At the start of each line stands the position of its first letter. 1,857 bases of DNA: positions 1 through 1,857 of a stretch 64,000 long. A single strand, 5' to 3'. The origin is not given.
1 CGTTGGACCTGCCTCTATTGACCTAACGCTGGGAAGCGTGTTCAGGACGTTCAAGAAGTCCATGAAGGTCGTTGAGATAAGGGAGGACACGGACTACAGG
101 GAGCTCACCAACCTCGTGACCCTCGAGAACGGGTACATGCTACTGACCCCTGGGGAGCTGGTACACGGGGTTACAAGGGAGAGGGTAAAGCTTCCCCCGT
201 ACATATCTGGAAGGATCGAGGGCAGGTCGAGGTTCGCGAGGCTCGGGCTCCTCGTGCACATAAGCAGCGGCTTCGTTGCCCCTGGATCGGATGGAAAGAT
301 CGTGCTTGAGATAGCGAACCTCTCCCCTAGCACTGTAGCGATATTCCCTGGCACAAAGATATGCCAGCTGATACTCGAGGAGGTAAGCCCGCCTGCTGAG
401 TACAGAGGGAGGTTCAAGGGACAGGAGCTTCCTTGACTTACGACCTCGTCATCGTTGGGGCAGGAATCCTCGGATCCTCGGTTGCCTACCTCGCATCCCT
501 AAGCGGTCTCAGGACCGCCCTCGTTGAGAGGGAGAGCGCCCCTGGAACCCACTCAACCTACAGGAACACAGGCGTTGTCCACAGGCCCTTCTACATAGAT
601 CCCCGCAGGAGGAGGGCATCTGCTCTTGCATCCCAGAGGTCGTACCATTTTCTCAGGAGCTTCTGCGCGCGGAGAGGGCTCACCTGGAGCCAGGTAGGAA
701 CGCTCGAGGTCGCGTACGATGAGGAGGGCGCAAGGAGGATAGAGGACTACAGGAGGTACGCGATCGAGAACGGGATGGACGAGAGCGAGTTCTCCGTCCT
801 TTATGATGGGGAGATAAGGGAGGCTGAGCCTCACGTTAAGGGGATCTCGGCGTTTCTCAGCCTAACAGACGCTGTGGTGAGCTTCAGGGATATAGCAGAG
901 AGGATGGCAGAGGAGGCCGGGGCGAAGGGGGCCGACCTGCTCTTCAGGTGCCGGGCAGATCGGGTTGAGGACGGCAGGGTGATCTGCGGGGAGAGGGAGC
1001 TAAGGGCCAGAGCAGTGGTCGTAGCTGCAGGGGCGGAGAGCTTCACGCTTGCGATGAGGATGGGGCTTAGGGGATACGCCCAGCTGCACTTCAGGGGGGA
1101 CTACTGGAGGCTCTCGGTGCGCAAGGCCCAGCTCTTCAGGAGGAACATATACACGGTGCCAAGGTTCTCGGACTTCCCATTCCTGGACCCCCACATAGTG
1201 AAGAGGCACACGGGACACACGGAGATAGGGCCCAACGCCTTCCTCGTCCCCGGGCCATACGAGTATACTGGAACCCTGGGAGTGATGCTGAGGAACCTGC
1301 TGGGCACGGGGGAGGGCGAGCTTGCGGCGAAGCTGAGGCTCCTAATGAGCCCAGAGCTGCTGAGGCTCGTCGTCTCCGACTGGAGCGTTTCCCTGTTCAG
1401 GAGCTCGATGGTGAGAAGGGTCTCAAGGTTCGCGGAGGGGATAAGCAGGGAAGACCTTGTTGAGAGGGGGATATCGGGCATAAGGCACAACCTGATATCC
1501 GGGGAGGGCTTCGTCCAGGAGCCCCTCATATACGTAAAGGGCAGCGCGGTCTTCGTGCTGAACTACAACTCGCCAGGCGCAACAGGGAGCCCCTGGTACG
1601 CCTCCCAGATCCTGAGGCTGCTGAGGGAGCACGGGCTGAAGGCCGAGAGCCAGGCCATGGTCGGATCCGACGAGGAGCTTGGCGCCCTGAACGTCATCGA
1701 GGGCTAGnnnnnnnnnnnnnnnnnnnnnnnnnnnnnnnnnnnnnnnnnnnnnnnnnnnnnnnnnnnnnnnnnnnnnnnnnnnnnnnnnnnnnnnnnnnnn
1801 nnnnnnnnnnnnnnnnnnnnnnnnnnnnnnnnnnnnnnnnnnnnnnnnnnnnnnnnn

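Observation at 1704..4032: wHTH-substrate-binding-fold sensor with twin operators gating one shared bidirectional TATA and an NCS1 permease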

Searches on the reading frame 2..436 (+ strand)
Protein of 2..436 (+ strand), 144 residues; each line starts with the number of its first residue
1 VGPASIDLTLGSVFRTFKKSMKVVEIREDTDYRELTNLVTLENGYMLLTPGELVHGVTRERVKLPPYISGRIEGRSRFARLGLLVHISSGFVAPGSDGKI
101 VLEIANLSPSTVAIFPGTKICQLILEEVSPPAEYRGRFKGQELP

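Call 3: search_protein_families(library=pfam, proteins=[window:2-436:+], max_evalue=0.01)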
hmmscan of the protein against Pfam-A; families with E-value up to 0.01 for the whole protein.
window:2-436:+ (144 aa): 3 families
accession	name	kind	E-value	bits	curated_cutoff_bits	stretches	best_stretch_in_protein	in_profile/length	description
PF22769.1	DCD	-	9.5e-34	117.1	27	1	1-127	26-152/153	dCTP deaminase-like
PF00692.24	dUTPase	-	6.8e-07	29.6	22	1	61-129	39-105/129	dUTPase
PF06559.16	DCD_N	-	0.0045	17.3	21.4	1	1-125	30-160/164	2'-deoxycytidine 5'-triphosphate deaminase (DCD) N-terminal domain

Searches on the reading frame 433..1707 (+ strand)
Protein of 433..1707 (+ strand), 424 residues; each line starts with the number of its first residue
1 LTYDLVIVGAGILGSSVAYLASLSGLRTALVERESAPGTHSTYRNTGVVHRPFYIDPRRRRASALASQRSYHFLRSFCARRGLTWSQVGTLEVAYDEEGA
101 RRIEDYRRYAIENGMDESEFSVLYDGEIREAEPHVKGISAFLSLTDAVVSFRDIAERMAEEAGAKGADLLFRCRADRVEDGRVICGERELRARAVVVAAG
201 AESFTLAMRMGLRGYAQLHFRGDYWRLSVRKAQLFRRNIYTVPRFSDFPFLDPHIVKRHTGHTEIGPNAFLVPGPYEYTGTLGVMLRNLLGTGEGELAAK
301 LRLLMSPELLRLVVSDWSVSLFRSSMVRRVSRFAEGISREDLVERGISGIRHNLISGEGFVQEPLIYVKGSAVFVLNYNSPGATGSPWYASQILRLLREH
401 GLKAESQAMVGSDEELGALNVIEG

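Call 3: search_protein_families(library=pfam, proteins=[window:433-1707:+], max_evalue=0.01)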
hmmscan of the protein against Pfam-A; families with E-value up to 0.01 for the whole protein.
window:433-1707:+ (424 aa): 6 families
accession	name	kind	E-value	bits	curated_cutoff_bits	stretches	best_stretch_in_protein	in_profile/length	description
PF01266.30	DAO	-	7e-41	141.4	27.9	1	4-390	1-347/353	FAD dependent oxidoreductase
PF13450.12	NAD_binding_8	-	5.6e-06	27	21.9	1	7-50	1-45/68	NAD(P)-binding Rossmann-like domain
PF00890.30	FAD_binding_2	-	0.00011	22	20.4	1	4-185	1-177/414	FAD binding domain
PF07992.20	Pyr_redox_2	-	0.0011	18.9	26.1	0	3-206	1-114/291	Pyridine nucleotide-disulphide oxidoreductase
PF12831.13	FAD_oxidored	-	0.0062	16.3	27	1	4-51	1-48/416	FAD dependent oxidoreductase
PF01946.23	Thi4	-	0.0063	16.2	26.2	0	2-39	17-55/235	Thi4 family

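Call 4: search_protein_families(library=ncbifam, proteins=[window:433-1707:+], max_evalue=0.01)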
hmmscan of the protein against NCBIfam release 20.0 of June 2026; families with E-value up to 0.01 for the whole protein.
window:433-1707:+ (424 aa): 30 families (the best 25 are shown)
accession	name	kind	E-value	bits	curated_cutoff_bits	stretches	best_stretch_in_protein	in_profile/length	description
NF008726.1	PRK11728.1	equivalog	2.1e-53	181.5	299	1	3-391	1-385/389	L-2-hydroxyglutarate oxidase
NF033460.1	glycerol3P_ox_II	equivalog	2.4e-20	73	460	1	2-245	1-250/361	type 2 glycerol-3-phosphate oxidase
TIGR03364.1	HpnW_proposed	hypoth_equivalog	3.2e-17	62.6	285.1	1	3-208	1-202/365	TIGR03364 family FAD-dependent oxidoreductase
TIGR02352.1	thiamin_ThiO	equivalog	3.8e-13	49.3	250.8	1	6-246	2-253/351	glycine oxidase ThiO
TIGR02032.1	GG-red-SF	subfamily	8.4e-10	38.8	158.8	1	3-39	1-37/297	geranylgeranyl reductase family protein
NF002480.1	PRK01747.1-1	equivalog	1.4e-07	30.3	540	1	4-207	250-456/645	bifunctional tRNA (5-methylaminomethyl-2-thiouridine)(34)-methyltransferase MnmC2/FAD-dependent 5-carboxymethylaminomethyl-2-thiouridine(34)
NF001933.0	PRK00711.1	subfamily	3.9e-07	29.4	383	1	5-50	3-48/429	D-amino acid dehydrogenase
NF040813.1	pro_dh_Thprot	equivalog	2.7e-06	26.8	600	1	134-215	156-236/362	D-proline dehydrogenase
TIGR03197.1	MnmC_Cterm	equivalog_domain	4.1e-06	26.1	174.2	1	5-106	2-105/400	FAD-dependent 5-carboxymethylaminomethyl-2-thiouridine(34) oxidoreductase MnmC1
NF008425.0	PRK11259.1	equivalog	1.4e-05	24.2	257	1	1-208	3-210/377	N-methyl-L-tryptophan oxidase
NF005612.0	PRK07364.1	equivalog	5.9e-05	21.7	487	1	2-37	18-53/415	FAD-dependent hydroxylase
NF004991.0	PRK06370.1-3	subfamily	0.00017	20.3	620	1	2-38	35-71/509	FAD-containing oxidoreductase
NF033461.1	glycerol3P_ox_1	equivalog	0.00033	19.1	840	1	2-50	18-65/607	type 1 glycerol-3-phosphate oxidase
TIGR01373.1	soxB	subfamily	0.00034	19.6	529.45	1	2-213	30-250/407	sarcosine oxidase subunit beta family protein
NF005788.0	PRK07608.1-3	equivalog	0.00069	18.5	478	1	1-38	1-38/388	UbiH/UbiF family hydroxylase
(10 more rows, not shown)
